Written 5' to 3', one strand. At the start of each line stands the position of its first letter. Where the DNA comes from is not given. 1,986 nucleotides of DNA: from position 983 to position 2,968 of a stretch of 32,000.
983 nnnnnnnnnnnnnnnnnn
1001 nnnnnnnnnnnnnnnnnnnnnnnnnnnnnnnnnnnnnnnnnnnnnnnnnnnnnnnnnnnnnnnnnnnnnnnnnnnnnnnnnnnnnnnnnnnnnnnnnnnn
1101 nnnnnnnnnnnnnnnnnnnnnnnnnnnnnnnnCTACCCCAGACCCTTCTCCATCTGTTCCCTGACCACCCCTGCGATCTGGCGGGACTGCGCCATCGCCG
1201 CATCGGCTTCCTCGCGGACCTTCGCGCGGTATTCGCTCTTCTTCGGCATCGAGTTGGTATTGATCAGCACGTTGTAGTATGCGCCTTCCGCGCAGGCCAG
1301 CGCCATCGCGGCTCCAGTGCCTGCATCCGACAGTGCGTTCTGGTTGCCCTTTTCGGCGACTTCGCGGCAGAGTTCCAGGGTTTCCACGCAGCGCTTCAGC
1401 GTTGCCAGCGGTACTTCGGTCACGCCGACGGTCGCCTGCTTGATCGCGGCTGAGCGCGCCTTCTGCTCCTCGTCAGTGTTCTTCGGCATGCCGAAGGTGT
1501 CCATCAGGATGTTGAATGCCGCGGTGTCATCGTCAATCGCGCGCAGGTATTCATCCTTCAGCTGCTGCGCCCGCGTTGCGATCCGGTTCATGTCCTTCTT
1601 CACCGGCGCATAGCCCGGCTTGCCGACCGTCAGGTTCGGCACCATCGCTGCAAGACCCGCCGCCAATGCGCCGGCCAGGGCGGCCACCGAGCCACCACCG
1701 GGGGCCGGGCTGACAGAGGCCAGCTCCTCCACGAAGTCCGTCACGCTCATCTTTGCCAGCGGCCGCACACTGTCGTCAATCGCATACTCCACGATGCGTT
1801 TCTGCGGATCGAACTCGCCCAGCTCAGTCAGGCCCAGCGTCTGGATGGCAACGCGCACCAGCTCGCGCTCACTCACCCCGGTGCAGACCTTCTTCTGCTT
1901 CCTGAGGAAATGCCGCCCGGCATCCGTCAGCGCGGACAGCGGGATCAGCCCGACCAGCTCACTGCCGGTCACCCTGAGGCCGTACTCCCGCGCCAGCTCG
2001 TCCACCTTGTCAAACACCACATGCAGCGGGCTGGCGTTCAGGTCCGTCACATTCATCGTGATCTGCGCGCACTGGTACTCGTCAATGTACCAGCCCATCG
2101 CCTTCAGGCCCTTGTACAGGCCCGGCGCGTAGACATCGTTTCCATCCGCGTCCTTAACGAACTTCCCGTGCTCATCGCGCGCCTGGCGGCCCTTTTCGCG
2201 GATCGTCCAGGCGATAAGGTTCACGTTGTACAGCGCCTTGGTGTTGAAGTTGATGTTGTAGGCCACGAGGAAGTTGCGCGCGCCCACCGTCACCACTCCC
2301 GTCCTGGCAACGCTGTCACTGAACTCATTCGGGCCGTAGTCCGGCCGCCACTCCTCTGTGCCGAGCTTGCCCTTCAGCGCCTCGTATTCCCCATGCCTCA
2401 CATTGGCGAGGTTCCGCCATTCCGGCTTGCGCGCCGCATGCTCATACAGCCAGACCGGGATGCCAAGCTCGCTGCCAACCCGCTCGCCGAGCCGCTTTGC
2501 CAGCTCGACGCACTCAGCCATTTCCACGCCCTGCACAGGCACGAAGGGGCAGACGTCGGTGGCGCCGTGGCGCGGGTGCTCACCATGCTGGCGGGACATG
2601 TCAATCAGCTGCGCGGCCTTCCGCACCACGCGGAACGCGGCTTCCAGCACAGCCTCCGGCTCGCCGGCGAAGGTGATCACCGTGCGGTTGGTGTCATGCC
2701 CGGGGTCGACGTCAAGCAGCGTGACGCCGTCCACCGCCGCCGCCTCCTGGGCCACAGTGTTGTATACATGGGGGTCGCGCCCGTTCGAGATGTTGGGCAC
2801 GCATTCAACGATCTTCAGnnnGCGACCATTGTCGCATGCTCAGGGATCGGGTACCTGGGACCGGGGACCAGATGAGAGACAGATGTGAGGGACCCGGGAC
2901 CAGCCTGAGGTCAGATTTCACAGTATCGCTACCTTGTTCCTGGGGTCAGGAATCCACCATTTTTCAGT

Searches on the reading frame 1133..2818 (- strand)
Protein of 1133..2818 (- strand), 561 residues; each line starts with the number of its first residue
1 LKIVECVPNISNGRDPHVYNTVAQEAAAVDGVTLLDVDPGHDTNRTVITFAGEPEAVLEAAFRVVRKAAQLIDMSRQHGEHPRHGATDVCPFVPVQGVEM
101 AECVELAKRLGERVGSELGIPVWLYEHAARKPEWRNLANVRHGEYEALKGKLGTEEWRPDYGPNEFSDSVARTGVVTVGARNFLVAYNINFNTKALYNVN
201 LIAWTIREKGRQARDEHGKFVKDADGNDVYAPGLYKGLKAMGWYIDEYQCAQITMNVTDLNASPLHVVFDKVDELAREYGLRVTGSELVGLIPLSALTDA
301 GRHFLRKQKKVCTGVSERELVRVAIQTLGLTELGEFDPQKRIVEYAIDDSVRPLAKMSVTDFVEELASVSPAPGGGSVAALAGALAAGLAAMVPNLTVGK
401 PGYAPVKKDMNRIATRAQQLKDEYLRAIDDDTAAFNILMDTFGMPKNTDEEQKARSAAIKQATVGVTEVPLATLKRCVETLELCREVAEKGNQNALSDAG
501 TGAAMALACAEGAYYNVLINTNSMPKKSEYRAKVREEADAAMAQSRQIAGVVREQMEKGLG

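Call 91: search_protein_families(library=pfam, proteins=[window:1133-2818:-], max_evalue=0.1)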
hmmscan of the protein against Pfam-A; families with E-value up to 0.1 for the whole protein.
window:1133-2818:- (561 aa): 4 families
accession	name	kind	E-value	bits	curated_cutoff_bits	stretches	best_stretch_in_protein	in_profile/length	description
PF07837.17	FTCD_N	-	1.6e-68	230.3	27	1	3-181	1-176/176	Formiminotransferase domain, N-terminal subdomain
PF04961.17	FTCD_C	-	6.2e-64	215.5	24.5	1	358-539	1-181/182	Formiminotransferase-cyclodeaminase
PF02971.19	FTCD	-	3.6e-50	170.1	24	1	183-345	1-145/145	Formiminotransferase domain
PF21801.3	ASPP2-like_RA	-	0.074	13.4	27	0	465-490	14-39/80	Apoptosis-stimulating of p53 protein 2-like, N-terminal RA domain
